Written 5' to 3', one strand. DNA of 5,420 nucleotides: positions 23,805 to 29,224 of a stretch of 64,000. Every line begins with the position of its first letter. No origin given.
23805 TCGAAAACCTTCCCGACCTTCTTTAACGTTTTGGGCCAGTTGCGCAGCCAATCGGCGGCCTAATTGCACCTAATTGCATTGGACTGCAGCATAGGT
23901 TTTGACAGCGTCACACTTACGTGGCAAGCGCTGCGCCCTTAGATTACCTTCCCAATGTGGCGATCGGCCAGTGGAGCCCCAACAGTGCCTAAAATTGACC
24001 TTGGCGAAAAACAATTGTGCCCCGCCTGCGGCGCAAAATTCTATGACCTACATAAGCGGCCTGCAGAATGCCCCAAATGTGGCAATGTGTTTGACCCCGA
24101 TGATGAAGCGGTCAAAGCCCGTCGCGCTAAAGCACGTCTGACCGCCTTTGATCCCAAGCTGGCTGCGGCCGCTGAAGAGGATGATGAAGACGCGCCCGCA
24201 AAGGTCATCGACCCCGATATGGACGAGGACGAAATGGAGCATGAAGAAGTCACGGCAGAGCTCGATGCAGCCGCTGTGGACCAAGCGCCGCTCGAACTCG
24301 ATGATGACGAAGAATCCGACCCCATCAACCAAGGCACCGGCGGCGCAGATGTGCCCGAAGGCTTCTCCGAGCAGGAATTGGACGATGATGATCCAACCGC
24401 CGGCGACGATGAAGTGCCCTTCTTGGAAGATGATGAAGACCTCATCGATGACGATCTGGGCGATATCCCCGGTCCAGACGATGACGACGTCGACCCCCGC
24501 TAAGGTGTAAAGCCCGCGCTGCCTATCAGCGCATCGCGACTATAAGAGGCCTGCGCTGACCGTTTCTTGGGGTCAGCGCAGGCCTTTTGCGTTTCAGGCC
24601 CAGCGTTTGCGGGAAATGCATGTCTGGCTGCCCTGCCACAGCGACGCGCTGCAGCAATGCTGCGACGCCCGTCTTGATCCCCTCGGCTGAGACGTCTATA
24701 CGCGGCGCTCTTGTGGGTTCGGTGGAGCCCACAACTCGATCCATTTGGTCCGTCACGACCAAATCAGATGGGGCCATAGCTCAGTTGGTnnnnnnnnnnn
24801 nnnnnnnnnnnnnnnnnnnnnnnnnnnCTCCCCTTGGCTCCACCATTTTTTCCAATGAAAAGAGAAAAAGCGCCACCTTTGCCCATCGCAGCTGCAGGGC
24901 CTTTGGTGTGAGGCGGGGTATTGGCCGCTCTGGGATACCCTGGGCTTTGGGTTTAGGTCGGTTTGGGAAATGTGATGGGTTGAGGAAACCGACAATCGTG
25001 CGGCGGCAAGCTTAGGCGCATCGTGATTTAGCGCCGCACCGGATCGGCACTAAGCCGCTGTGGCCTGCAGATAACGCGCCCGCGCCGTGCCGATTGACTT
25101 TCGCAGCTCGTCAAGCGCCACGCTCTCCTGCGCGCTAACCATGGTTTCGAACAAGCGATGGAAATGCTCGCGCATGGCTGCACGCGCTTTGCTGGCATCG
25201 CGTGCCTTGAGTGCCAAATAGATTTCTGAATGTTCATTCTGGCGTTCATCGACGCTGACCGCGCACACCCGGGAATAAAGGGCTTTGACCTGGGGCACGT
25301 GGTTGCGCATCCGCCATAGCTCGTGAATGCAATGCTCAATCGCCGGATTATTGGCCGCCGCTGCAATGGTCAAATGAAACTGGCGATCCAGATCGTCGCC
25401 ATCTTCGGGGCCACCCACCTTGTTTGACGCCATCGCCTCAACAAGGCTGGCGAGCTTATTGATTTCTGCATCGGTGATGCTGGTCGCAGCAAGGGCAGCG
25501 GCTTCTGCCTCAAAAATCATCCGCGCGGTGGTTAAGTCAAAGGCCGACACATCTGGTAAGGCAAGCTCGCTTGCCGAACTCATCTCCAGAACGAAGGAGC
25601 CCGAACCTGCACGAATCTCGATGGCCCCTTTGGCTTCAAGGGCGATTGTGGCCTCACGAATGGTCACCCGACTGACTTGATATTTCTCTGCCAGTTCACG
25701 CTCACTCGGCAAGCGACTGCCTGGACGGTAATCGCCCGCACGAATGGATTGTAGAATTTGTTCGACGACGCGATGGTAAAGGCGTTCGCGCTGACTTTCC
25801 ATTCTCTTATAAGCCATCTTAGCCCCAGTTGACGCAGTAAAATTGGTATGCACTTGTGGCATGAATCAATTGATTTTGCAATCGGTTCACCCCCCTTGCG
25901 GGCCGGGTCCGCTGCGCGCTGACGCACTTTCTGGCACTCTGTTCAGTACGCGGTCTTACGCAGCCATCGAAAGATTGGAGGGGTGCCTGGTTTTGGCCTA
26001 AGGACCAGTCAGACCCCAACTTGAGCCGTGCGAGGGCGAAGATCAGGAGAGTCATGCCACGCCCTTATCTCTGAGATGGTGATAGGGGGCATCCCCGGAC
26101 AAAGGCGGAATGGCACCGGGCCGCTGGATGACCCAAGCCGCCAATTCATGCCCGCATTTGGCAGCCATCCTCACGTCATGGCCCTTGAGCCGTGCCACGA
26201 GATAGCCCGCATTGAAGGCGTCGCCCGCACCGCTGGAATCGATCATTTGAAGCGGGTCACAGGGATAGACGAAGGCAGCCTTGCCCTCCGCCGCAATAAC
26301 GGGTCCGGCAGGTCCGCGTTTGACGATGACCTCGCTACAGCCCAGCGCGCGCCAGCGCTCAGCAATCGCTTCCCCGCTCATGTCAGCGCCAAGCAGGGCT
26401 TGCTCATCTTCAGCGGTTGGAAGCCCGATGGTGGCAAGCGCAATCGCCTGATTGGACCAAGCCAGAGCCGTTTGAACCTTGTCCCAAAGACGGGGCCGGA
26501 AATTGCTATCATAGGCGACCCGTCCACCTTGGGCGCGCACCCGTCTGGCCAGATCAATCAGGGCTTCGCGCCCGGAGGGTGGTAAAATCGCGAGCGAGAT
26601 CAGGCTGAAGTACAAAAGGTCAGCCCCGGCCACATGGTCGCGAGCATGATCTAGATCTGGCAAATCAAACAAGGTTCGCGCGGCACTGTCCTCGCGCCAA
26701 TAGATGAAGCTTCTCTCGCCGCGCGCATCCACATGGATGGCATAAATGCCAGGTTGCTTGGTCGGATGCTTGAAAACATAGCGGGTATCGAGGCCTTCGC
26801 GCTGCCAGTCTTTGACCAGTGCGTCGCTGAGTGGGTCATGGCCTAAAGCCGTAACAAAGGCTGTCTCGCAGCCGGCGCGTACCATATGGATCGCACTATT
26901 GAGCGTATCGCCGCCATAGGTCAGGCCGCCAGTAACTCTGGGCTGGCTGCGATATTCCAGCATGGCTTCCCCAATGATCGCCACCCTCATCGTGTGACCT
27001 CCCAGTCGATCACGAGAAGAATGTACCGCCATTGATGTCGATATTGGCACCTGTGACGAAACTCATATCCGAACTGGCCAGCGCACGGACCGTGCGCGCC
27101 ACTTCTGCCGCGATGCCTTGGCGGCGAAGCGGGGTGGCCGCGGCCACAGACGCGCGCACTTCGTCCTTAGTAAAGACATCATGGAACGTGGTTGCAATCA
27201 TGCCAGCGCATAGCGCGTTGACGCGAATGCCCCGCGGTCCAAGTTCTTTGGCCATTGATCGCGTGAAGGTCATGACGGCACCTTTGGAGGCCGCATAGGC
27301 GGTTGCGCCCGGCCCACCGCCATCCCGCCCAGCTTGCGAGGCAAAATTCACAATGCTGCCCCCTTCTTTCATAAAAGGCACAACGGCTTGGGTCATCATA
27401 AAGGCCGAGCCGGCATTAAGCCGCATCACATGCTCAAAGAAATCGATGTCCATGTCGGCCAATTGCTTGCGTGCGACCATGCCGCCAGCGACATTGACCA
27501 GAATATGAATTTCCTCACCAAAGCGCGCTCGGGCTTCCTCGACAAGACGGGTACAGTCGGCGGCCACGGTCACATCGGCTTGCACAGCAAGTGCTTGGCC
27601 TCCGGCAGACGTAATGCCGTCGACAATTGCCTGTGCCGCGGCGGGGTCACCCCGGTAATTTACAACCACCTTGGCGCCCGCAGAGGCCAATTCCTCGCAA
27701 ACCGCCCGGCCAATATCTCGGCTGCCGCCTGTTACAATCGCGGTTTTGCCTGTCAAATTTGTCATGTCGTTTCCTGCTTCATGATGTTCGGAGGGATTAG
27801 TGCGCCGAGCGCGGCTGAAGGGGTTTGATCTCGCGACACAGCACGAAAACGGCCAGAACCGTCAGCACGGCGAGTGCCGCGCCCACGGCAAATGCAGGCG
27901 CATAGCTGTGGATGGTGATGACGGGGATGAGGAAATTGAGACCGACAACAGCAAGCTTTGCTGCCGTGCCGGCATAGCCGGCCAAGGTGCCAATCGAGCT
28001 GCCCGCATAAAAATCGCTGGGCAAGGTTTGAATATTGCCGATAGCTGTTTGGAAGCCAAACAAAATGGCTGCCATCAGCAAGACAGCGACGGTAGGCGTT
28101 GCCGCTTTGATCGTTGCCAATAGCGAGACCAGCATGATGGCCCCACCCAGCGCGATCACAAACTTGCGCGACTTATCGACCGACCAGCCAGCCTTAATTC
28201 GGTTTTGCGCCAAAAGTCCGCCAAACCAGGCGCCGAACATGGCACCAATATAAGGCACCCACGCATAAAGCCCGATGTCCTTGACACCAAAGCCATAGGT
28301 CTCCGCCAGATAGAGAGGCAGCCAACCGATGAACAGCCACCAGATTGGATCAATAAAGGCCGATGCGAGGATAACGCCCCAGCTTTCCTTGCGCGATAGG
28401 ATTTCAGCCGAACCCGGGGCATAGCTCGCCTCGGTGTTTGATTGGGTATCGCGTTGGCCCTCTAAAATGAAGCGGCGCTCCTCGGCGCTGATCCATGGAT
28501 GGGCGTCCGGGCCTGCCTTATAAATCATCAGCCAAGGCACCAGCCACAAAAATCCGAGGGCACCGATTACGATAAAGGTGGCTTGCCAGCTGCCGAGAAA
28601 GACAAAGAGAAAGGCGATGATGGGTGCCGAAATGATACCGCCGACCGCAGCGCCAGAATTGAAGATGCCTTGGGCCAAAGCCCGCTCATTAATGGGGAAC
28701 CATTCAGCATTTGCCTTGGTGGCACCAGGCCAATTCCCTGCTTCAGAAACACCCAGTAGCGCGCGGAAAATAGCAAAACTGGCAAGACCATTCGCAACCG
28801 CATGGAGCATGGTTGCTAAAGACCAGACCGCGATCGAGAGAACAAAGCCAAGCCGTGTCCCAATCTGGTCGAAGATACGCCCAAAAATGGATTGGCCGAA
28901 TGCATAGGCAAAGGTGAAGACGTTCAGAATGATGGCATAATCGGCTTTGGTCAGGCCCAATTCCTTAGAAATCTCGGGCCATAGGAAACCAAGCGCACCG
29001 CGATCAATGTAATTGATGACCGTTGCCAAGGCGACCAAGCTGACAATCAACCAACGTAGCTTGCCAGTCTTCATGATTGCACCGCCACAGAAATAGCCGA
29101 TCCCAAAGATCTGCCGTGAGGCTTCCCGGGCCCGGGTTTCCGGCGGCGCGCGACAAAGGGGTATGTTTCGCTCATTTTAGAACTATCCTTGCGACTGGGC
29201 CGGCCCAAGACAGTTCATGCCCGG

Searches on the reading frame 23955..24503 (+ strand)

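Call 27: search_protein_families(library=pfam, proteins=[window:23955-24503:+])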
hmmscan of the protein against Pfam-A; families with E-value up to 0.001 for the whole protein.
window:23955-24503:+ (182 aa): 3 families
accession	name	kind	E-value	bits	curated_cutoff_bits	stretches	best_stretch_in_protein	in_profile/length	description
PF09538.15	FYDLN_acid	-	4.9e-16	59.8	23.9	1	12-143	2-84/105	Protein of unknown function (FYDLN_acid)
PF13248.11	Zn_ribbon_3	-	0.0002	21.1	27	0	38-51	4-17/26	zinc-ribbon domain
PF13717.11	Zn_ribbon_4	-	0.0007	19.9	30.3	0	38-61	4-27/36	zinc-ribbon domain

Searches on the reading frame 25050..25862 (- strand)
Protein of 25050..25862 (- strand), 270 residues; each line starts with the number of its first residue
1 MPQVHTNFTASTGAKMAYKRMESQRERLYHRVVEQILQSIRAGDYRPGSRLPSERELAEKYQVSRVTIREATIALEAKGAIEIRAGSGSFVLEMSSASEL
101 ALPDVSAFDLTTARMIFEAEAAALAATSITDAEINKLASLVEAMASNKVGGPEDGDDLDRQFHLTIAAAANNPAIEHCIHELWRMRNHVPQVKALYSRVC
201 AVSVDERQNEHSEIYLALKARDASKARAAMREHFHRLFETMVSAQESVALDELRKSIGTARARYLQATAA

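Call 7: search_protein_families(library=ncbifam, proteins=[window:25050-25862:-])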
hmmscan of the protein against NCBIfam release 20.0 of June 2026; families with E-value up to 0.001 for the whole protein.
window:25050-25862:- (270 aa): 32 families (the best 25 are shown)
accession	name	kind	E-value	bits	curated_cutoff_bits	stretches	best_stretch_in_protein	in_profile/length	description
NF008571.0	PRK11523.1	equivalog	1.1e-34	120.1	396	1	25-236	6-220/258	transcriptional regulator ExuR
NF007588.0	PRK10225.1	equivalog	8.1e-31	107.2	442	1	23-237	5-227/257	Uxu operon transcriptional regulator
NF003011.0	PRK03837.1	subfamily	1.8e-29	103.1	260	1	20-243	6-235/241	transcriptional regulator NanR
NF007741.0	PRK10421.1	equivalog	6.6e-25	88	311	1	25-249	5-241/262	transcriptional regulator LldR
NF007442.0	PRK09990.1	equivalog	9.8e-24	84.1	301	1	20-242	3-236/256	transcriptional regulator GlcC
NF007001.0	PRK09464.1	equivalog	1.1e-22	81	330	1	16-246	1-237/254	pyruvate dehydrogenase complex transcriptional repressor PdhR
TIGR02018.2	his_ut_repres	equivalog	2.3e-17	63.2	220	1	29-100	1-72/226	histidine utilization transcriptional repressor HutC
TIGR03338.1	phnR_burk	equivalog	9.3e-17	61.3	271.5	1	25-235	9-207/212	phosphonate utilization associated transcriptional regulator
TIGR02404.1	trehalos_R_Bsub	equivalog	1.6e-16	60.6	211.95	1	29-138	2-112/233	trehalose operon repressor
TIGR02325.1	C_P_lyase_phnF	equivalog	2.7e-16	59.8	156.8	1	28-121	9-100/238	phosphonate metabolism transcriptional regulator PhnF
NF052282.1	PLP_TF_PdxR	equivalog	2.5e-15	56.5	320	1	28-101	2-75/448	MocR-like pyridoxine biosynthesis transcription factor PdxR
NF052290.2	MocR_like_YczR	exception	4e-14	52.2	487.4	1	21-132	13-121/458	MocR-like transcription factor YczR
NF052286.1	ecto_TF_EhuR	exception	9.4e-14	50.8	480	1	22-139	6-127/458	MocR-like ectoine utilization transcription factor EhuR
NF041547.1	GntR_LSA1692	equivalog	2.1e-13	50.4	275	1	28-94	2-68/233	GntR family transcriptional regulator, LSA1692 subfamily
NF008491.0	PRK11402.1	subfamily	4.5e-13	49.2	269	1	25-96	9-80/243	GntR family transcriptional regulator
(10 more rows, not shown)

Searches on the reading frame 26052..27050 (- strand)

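Call 7: search_protein_families(library=ncbifam, proteins=[window:26052-27050:-])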
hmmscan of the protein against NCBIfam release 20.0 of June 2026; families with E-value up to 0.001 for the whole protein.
window:26052-27050:- (332 aa): 18 families
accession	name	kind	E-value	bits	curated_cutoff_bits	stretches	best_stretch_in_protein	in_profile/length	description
NF052444.1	DhDoxglucKinKdgK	equivalog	7e-85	285.1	400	1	22-317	2-299/303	2-dehydro-3-deoxygluconokinase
TIGR04382.1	myo_inos_iolC_N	equivalog_domain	5.6e-36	124.4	300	1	46-313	34-295/309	5-dehydro-2-deoxygluconokinase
NF006957.1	PRK09434.1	equivalog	9.6e-30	104.1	450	1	44-292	25-265/302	fructokinase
NF041332.1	KDG_KDGal_kin_Halo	equivalog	2.5e-23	83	440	1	44-305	31-289/320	bifunctional 2-dehydro-3-deoxygluconokinase/2-dehydro-3-deoxygalactonokinase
NF049991.1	TagKinase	equivalog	2.2e-22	79.3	420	1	56-312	51-300/321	tagatose kinase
TIGR02152.1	D_ribokin_bact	equivalog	2.9e-22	79.4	299.65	2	206-314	176-287/298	ribokinase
NF040938.1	KDG_KDGal_kin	equivalog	4.8e-21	75.2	400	1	47-306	31-282/305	bifunctional 2-dehydro-3-deoxygluconokinase/2-dehydro-3-deoxygalactonokinase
NF008353.0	PRK11142.1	equivalog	8.8e-18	64.8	341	1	43-315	36-291/307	ribokinase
NF007321.0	PRK09813.1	equivalog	1.6e-16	60.6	247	1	21-313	2-260/261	fructoselysine 6-kinase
NF041633.1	trifunc_aldol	exception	3.8e-16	58.7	700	1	42-220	269-443/580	KHG/KDPG aldolase/sugar kinase fusion protein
NF047869.1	myo_kin_aldol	exception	1.3e-12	46.9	600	1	45-326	38-330/586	bifunctional 5-dehydro-2-deoxygluconokinase/5-dehydro-2-deoxyphosphogluconate aldolase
NF041134.1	R1P_kin_Thcocales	equivalog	9.9e-11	41.6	500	1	241-313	196-268/291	ADP-dependent ribose-1-phosphate kinase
NF053626.1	RibKinHalex1628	equivalog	1.5e-09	37.8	330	1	36-307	31-272/293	ATP-dependent ribose-1-phosphate kinase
NF041320.1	pfkB_Halo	equivalog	1.8e-07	30.9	400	1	228-314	198-283/302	1-phosphofructokinase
TIGR02198.1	rfaE_dom_I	equivalog_domain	7e-07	28.7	345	1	200-313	197-302/315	D-glycero-beta-D-manno-heptose-7-phosphate kinase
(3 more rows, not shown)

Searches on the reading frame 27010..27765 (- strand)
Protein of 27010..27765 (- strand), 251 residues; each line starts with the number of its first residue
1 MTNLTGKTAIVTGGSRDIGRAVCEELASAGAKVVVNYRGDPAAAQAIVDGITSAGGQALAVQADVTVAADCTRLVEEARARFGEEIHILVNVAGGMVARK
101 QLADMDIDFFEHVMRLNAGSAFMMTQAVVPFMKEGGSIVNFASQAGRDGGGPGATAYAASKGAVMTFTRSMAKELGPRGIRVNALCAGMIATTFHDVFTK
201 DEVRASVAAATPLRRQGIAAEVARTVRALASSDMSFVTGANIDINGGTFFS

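Call 7: search_protein_families(library=ncbifam, proteins=[window:27010-27765:-])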
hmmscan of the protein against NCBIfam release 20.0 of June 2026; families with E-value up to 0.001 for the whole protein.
window:27010-27765:- (251 aa): 234 families (the best 25 are shown)
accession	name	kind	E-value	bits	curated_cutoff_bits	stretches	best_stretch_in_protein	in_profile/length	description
NF005559.1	PRK07231.1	subfamily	3.1e-62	210.3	215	1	4-249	2-248/249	glucose 1-dehydrogenase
NF009546.0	PRK12935.1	equivalog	7.1e-54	183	418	1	1-249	1-246/247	acetoacetyl-CoA reductase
TIGR01830.1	3oxo_ACP_reduc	equivalog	4e-53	180.6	297.75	1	9-247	1-237/239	3-oxoacyl-[acyl-carrier-protein] reductase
NF009466.0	PRK12826.1-2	subfamily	4.4e-51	173.7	222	1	7-249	4-245/248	3-oxoacyl-ACP reductase FabG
NF006070.0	PRK08213.1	subfamily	2e-50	171.7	279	1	3-248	9-256/259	gluconate 5-dehydrogenase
NF004198.0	PRK05653.1-3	equivalog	1e-49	169.2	296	1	2-249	3-247/248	3-oxoacyl-ACP reductase FabG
NF005400.0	PRK06947.1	equivalog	2.7e-49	167.7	367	1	2-247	2-251/252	SDR family oxidoreductase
NF004791.0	PRK06138.1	equivalog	4.3e-49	167.1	312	1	3-248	2-249/252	SDR family oxidoreductase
NF052558.1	MBtsdlDhBudC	equivalog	1.1e-47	162.8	270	1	5-248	2-241/250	meso-2,3-butanediol dehydrogenase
NF005681.0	PRK07478.1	subfamily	1.4e-47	162.2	267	1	1-248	1-249/254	SDR family oxidoreductase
NF004199.0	PRK05653.1-4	equivalog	2.7e-47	161.4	301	1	3-248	2-245/247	3-oxoacyl-ACP reductase FabG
NF009464.0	PRK12824.1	subfamily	1.1e-46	159.5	269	1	7-249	3-243/245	3-oxoacyl-ACP reductase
NF004818.0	PRK06172.1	equivalog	3.8e-46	157.5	336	1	2-248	3-250/253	SDR family oxidoreductase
TIGR01829.1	AcAcCoA_reduct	subfamily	5.2e-46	157.3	302.1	1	7-250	1-242/242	acetoacetyl-CoA reductase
NF047420.2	EF_P_mod_YmfI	equivalog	1.2e-45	156.1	238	1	9-247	2-234/236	elongation factor P 5-aminopentanone reductase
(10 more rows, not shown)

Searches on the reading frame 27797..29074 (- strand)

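Call 7: search_protein_families(library=ncbifam, proteins=[window:27797-29074:-])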
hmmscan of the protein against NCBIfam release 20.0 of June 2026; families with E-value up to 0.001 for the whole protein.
window:27797-29074:- (425 aa): 32 families (the best 25 are shown)
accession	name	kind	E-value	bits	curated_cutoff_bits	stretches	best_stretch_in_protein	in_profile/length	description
TIGR00893.1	2A0114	subfamily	1.1e-69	235.3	395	1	16-412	1-398/399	D-galactonate transporter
TIGR00881.1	2A0104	subfamily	9.1e-42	143.4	407.75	1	19-376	5-359/379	phosphoglycerate transporter protein PgtP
TIGR00894.1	2A0114euk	subfamily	2.4e-26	92.3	626.45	1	48-348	80-384/465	Na(+)-dependent inorganic phosphate cotransporter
TIGR00895.1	2A0115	subfamily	6.4e-19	68.1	418.55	1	5-363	13-374/398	aromatic acid/H+ symport family MFS transporter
TIGR00891.1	2A0112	subfamily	3.8e-15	55.9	552.9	1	34-291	37-300/405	sialate:H+ symport family MFS transporter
TIGR00712.1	glpT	equivalog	7e-15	55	632.55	1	5-410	25-432/440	glycerol-3-phosphate transporter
NF003024.0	PRK03893.1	subfamily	1.9e-13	50.1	604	1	29-199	41-206/497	sialate:H+ symport family MFS transporter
NF008586.0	PRK11551.1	equivalog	2.1e-13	50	410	1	9-375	15-356/406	3-(3-hydroxy-phenyl)propionate transporter MhpT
TIGR02332.1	HpaX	equivalog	2.3e-13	50.1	615.4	1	6-211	6-215/412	4-hydroxyphenylacetate permease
NF008963.0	PRK12307.1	equivalog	3.6e-13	49.5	637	1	35-379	44-370/426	MFS transporter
NF047787.1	PhglyTportPgtP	equivalog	3.9e-13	49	750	1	14-291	34-319/451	phosphoglycerate transporter PgtP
NF008433.0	PRK11273.1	equivalog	7e-11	41.9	748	1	5-410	25-432/452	glycerol-3-phosphate transporter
TIGR00710.1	efflux_Bcr_CflA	subfamily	2.1e-10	40.6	200.9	1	33-413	29-385/385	Bcr/CflA family efflux MFS transporter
NF053517.1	HbztTptrPcaK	equivalog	2.7e-10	39.8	770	1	5-356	15-370/437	4-hydroxybenzoate transporter PcaK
TIGR00898.1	2A0119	subfamily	3.8e-10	39.2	550.75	1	52-184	134-262/506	cation transport protein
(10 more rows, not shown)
